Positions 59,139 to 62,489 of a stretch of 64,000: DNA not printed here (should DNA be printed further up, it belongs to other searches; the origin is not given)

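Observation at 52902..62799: Best candidate system: giant T9SS cargo protein paired divergently with two LytTR regulators, a double-propeller LytS-type kinase and a repeat-bearing acidic lipoprotein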

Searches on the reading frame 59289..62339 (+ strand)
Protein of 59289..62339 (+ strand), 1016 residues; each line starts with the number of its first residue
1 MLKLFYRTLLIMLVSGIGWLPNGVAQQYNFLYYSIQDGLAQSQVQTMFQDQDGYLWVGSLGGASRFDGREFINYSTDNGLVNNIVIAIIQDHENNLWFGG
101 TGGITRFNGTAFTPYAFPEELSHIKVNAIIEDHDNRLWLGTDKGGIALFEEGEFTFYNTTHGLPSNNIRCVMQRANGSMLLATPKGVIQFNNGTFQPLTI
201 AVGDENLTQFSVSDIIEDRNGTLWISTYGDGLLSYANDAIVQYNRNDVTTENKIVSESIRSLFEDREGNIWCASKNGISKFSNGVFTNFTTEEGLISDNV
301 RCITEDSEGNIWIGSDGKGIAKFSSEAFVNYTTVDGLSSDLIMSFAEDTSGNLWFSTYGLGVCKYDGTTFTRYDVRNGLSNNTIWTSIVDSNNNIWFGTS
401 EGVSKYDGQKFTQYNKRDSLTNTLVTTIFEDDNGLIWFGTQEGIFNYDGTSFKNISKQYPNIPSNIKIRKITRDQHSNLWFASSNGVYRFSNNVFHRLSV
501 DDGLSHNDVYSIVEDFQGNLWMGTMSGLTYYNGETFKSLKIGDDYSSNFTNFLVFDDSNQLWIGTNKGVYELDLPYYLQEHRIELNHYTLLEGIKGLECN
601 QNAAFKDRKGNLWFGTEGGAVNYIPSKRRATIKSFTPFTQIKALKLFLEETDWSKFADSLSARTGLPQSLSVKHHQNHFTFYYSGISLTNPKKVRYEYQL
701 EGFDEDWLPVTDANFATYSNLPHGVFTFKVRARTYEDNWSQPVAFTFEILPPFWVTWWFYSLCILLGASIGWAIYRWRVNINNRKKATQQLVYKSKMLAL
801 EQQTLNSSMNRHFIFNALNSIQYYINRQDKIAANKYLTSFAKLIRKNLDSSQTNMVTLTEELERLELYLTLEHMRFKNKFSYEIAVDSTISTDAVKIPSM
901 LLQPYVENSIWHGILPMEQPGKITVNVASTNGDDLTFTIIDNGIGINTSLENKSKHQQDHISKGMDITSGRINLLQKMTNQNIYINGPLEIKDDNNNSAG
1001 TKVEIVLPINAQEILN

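Call 4: search_protein_families(library=pfam, proteins=[window:59289-62339:+], max_evalue=0.01)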
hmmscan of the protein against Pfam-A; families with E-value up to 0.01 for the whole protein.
window:59289-62339:+ (1016 aa): 8 families
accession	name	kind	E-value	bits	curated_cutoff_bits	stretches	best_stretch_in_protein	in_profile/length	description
PF07494.17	Reg_prop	-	5.8e-64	204.2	20.4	9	294-317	1-24/24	Two component regulator propeller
PF06580.19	His_kinase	-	1.9e-18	67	25.2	1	801-880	2-81/81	Histidine kinase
PF07495.19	Y_Y_Y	-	1.1e-14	54.5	26.6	1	689-749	3-64/65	Y_Y_Y domain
PF23748.1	Beta-prop_LRRK2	-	2.5e-07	30.5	26.9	0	120-178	270-327/359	LRRK2 beta propeller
PF02518.31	HATPase_c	-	9.1e-07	29.7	26.4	1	901-1009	9-109/111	Histidine kinase-, DNA gyrase B-, and HSP90-like ATPase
PF24796.1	WDR55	-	2.7e-05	23.8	200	0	97-191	154-248/296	WDR55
PF08450.18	SGL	-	9.2e-05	22.6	26.3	0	164-232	40-108/246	SMP-30/Gluconolactonase/LRE-like region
PF15533.11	Ntox33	-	0.0002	22.2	28.4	0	254-276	28-52/65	Bacterial toxin 33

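Call 5: search_protein_families(library=ncbifam, proteins=[window:59289-62339:+], max_evalue=0.01)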
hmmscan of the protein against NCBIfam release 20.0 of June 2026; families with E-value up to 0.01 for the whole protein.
window:59289-62339:+ (1016 aa): 2 families
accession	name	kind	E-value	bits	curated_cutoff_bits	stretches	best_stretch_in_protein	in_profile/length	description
NF052228.1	T9SS_PorZ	equivalog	3.2e-29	101.9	260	5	37-192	475-661/757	type IX secretion system anionic LPS delivery protein PorZ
NF008302.0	PRK11091.1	equivalog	0.00058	18.2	838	1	847-951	350-447/779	aerobic respiration two-component sensor histidine kinase ArcB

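Call 13: find_related_loci(query=window:59289-62339:+, collection=genome_contigs, flank=10000)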
Query window:59289-62339:+ (1016 aa) in genome_contigs; peptide patterns used: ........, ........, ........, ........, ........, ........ (x = any residue, [..] = any of these).
14 stretches matched a pattern; 7 encode a relative of the query (tblastn E <= 1e-3); 7 distinct loci.
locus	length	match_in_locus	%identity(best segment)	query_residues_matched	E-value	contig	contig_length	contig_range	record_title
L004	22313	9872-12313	26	1-809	1e-82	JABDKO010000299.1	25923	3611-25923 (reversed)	MAG: Rhodothermales bacterium isolate SS_bin_51 k127_3911530, whole genome shotgun sequence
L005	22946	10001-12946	28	30-1009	6e-120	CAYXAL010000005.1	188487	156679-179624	MAG TPA_asm: uncultured Ginsengibacter sp. isolate SRP263991_co5_4 genome assembly, contig: NODE_116_length_188487_cov_1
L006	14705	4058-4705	42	786-1007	4e-47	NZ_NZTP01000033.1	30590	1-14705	MAG: Altibacter sp. isolate EAC109 MHASMcontig_136702, whole genome shotgun sequence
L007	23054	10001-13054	23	6-991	7e-47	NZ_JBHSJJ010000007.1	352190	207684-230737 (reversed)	Negadavirga shengliensis strain CGMCC 1.12768 spades_K_17_127_7, whole genome shotgun sequence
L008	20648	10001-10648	41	786-1007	2e-46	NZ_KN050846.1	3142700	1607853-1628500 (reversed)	Altibacter lentus strain JLT2010 Scaffold1, whole genome shotgun sequence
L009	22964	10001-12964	22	4-814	2e-37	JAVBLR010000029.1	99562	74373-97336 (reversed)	MAG: Bacteroidales bacterium isolate EPI_MAG_00028 c_000005048531, whole genome shotgun sequence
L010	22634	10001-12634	22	25-847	1e-36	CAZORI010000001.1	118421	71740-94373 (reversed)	MAG TPA_asm: uncultured Bacteroides sp. isolate SRP222994_co1_489 genome assembly, contig: NODE_112_length_118421_cov_38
